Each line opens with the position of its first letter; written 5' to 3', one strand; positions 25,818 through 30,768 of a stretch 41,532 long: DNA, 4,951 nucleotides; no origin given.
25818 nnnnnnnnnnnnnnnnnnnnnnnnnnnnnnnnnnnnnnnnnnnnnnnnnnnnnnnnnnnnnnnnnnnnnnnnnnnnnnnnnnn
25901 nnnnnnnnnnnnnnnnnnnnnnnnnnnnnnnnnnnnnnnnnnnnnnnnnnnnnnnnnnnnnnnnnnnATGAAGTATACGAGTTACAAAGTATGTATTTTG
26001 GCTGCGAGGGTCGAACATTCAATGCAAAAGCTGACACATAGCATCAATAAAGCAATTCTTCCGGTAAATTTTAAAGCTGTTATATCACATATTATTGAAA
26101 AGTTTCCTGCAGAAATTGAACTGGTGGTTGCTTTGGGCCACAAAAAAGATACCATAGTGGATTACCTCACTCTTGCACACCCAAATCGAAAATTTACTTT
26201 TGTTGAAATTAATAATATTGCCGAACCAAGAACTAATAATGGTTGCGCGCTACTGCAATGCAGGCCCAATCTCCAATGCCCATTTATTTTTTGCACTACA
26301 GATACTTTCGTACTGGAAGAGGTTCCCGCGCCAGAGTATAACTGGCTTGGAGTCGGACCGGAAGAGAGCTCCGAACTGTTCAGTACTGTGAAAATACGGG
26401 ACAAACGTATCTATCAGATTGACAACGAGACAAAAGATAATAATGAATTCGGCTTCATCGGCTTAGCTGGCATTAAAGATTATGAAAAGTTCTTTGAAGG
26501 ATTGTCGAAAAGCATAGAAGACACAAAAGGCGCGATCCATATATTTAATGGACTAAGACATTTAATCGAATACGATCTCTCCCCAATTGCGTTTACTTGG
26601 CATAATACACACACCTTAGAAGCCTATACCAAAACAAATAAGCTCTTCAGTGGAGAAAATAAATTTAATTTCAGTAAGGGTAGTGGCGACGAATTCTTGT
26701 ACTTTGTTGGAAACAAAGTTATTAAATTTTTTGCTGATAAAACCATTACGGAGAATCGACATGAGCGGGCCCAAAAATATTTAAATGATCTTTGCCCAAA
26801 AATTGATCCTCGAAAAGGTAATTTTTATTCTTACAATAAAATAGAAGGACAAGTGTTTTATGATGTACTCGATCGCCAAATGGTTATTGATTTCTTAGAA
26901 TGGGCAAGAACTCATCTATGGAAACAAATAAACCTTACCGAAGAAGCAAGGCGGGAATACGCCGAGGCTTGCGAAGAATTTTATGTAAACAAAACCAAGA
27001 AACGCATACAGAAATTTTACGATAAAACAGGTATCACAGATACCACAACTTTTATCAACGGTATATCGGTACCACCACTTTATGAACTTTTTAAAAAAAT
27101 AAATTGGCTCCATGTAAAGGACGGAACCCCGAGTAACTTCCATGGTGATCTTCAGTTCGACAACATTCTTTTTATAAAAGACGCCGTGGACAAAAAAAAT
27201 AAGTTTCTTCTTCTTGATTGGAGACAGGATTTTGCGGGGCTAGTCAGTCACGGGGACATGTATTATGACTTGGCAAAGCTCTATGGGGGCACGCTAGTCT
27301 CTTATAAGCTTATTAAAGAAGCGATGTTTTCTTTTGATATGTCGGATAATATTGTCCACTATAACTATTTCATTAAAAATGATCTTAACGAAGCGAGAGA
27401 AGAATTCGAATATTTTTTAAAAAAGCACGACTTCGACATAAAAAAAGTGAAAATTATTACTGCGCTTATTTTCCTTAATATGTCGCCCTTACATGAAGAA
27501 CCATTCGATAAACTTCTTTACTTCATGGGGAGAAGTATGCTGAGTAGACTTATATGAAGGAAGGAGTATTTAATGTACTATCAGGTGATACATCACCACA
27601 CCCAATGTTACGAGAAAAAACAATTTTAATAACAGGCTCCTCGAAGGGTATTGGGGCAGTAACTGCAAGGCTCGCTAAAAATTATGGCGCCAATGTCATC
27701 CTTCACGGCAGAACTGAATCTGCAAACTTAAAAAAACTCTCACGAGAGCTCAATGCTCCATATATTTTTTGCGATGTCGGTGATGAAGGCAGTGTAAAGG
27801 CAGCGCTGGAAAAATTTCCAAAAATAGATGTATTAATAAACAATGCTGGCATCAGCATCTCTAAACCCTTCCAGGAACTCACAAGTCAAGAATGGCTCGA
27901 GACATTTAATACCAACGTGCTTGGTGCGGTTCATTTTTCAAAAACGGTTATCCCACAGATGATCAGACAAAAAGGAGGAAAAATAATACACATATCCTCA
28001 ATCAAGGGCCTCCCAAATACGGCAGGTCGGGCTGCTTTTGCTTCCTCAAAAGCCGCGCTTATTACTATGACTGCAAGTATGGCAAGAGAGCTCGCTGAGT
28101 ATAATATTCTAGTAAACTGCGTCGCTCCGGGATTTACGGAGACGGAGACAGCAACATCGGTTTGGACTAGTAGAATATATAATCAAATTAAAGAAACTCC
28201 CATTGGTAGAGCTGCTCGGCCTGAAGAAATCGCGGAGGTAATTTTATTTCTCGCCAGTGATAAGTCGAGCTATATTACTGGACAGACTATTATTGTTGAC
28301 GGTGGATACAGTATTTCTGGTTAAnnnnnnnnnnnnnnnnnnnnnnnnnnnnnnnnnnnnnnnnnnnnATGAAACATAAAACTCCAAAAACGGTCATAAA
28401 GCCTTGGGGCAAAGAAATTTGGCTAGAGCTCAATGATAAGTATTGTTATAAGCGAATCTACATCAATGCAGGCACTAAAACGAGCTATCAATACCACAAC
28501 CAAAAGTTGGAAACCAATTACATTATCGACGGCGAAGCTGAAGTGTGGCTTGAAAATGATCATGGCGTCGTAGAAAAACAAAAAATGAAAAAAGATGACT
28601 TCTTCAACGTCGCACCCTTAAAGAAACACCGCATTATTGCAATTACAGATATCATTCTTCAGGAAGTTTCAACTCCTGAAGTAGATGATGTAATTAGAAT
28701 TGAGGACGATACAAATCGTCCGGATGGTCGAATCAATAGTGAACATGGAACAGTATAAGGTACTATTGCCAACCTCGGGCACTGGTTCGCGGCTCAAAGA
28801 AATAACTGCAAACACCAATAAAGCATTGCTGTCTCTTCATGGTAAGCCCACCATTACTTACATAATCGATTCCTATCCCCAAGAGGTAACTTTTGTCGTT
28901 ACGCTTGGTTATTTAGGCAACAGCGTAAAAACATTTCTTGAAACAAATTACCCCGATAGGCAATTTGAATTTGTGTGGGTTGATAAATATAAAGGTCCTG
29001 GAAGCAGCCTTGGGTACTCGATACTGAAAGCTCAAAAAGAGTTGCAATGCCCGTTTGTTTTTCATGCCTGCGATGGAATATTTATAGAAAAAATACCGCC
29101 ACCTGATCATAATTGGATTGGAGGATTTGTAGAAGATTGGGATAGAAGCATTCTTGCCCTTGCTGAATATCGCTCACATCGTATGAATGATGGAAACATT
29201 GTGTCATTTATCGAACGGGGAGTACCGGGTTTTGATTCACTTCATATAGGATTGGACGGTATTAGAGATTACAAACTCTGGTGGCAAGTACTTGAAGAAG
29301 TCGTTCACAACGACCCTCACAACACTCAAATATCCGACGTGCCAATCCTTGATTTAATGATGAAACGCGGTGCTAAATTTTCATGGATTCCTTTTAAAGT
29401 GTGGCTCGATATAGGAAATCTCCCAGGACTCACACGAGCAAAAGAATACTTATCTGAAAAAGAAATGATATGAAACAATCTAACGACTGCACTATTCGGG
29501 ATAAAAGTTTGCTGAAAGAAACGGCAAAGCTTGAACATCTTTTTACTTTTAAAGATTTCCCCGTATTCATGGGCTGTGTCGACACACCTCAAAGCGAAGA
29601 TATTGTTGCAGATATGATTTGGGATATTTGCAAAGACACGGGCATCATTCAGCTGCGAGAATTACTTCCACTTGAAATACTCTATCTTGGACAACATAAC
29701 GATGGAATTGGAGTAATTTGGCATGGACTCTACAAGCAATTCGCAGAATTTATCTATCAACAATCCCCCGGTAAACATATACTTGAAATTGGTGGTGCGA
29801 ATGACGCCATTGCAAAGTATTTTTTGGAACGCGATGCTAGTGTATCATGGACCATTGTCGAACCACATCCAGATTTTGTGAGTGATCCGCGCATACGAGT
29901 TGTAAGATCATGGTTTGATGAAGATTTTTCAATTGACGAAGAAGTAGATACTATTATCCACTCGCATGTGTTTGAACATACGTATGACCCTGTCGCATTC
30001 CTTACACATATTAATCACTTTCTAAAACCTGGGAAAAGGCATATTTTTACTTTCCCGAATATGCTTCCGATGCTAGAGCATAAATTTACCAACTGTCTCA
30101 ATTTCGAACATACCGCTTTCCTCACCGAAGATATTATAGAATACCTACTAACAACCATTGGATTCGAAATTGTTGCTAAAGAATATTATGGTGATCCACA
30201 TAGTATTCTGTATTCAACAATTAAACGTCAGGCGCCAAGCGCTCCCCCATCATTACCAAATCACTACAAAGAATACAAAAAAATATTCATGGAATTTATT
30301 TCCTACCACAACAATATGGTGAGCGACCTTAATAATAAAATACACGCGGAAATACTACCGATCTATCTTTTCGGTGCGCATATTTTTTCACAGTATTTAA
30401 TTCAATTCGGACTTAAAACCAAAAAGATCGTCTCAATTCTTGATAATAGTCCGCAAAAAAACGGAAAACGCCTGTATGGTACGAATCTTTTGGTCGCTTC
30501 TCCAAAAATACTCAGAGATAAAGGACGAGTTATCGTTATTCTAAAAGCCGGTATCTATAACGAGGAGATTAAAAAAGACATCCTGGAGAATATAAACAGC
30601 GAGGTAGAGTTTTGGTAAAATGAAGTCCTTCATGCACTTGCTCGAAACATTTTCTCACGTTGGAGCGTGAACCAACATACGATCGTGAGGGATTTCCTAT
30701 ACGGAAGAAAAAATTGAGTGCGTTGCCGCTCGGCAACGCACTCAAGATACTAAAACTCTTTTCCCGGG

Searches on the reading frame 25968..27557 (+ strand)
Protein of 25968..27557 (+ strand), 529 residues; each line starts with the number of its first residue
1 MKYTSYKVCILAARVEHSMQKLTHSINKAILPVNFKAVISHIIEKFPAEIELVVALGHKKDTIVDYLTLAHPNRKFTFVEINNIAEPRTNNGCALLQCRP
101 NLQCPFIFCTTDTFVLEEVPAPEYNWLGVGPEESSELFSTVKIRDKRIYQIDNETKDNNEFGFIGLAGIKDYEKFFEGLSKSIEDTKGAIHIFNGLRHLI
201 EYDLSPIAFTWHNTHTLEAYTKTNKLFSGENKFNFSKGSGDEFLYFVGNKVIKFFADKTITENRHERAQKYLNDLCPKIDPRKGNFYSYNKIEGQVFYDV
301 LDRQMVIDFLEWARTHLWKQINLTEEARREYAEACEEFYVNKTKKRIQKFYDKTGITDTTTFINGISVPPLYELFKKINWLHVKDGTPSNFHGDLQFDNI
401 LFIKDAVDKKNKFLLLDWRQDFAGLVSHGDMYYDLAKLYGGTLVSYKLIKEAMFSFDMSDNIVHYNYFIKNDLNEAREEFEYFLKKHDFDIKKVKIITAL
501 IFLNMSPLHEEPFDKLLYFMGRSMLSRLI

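Call 8: search_protein_families(library=pfam, proteins=[window:25968-27557:+], max_evalue=0.01)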
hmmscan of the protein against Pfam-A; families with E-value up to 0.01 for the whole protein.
window:25968-27557:+ (529 aa): 2 families
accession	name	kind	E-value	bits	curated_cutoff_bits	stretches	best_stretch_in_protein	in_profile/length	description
PF03930.20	Flp_N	-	0.0056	17.1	25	0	442-495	13-65/82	Recombinase Flp protein N-terminus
PF19974.5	TCAD9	-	0.0061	16.2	40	1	355-438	264-337/429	Ternary complex associated domain 9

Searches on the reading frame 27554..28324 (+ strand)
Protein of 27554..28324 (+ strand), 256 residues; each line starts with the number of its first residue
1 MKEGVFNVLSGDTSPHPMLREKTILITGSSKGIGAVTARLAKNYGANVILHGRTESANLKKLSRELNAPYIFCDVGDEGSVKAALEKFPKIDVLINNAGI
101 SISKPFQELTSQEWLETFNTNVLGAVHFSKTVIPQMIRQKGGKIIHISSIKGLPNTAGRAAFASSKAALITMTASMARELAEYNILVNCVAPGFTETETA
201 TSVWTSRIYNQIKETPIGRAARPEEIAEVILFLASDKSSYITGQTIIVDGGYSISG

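Call 8: search_protein_families(library=pfam, proteins=[window:27554-28324:+], max_evalue=0.01)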
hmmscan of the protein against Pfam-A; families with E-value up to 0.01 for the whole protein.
window:27554-28324:+ (256 aa): 6 families
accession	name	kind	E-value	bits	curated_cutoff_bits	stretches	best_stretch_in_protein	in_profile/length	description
PF13561.12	adh_short_C2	-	1.7e-60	205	27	1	30-253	5-236/236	Enoyl-(Acyl carrier protein) reductase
PF00106.31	adh_short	-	1.8e-51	174.9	26.6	1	22-204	1-191/195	short chain dehydrogenase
PF08659.16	KR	-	4.1e-12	46.8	22.6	1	23-176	2-163/180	KR domain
PF01370.27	Epimerase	-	2.1e-06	27.7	20.9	1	24-193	1-176/240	NAD dependent epimerase/dehydratase family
PF23441.1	SDR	-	8e-06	25.9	27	1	71-251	66-254/258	SDR-like rossmann domain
PF02719.21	Polysacc_synt_2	-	0.0038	16.9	20.2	1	24-153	1-132/293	Polysaccharide biosynthesis protein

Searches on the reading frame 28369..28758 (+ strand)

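Call 8: search_protein_families(library=pfam, proteins=[window:28369-28758:+], max_evalue=0.01)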
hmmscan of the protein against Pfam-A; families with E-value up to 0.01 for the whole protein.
window:28369-28758:+ (129 aa): 3 families
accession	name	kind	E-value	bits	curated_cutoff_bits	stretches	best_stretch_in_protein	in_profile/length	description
PF01050.24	MannoseP_isomer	-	1.2e-08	35.6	23.6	1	3-113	6-116/116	Mannose-6-phosphate isomerase C-terminal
PF07883.17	Cupin_2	-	2.3e-06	27.7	27.2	1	32-94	5-61/70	Cupin domain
PF06339.18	Ectoine_synth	-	0.00017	22.3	27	1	25-105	35-111/127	Ectoine synthase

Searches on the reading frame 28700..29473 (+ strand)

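Call 8: search_protein_families(library=pfam, proteins=[window:28700-29473:+], max_evalue=0.01)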
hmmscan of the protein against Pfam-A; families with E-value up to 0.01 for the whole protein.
window:28700-29473:+ (257 aa): 2 families
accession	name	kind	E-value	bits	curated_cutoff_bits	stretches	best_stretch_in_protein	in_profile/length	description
PF12804.13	NTP_transf_3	-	0.00055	20.6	27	1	27-130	7-100/160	MobA-like NTP transferase domain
PF00483.29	NTP_transferase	-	0.0045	17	21.2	0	26-57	7-39/245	Nucleotidyl transferase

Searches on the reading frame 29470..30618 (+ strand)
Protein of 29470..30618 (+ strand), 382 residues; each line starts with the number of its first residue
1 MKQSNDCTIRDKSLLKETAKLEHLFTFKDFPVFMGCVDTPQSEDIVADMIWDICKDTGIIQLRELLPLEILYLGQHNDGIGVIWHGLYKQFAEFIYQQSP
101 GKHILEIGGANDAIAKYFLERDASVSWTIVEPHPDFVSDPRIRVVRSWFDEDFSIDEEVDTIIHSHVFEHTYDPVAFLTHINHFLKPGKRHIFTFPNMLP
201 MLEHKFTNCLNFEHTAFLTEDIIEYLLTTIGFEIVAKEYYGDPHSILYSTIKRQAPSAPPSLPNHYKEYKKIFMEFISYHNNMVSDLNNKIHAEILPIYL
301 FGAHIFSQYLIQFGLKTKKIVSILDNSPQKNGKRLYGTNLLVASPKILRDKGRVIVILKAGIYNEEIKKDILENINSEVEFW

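Call 8: search_protein_families(library=pfam, proteins=[window:29470-30618:+], max_evalue=0.01)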
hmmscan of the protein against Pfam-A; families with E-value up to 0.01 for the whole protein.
window:29470-30618:+ (382 aa): 4 families
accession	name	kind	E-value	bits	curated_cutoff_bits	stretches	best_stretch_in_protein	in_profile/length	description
PF13489.12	Methyltransf_23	-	7e-09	36.1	27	1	95-236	13-163/164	Methyltransferase domain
PF08484.17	Methyltransf_14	-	0.00021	21.6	23.5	1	273-369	46-143/160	C-methyltransferase C-terminal domain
PF08242.18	Methyltransf_12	-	0.00031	21.8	30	1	105-188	1-95/98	Methyltransferase domain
PF08241.18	Methyltransf_11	-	0.00068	20.7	21.2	1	107-192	3-94/95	Methyltransferase domain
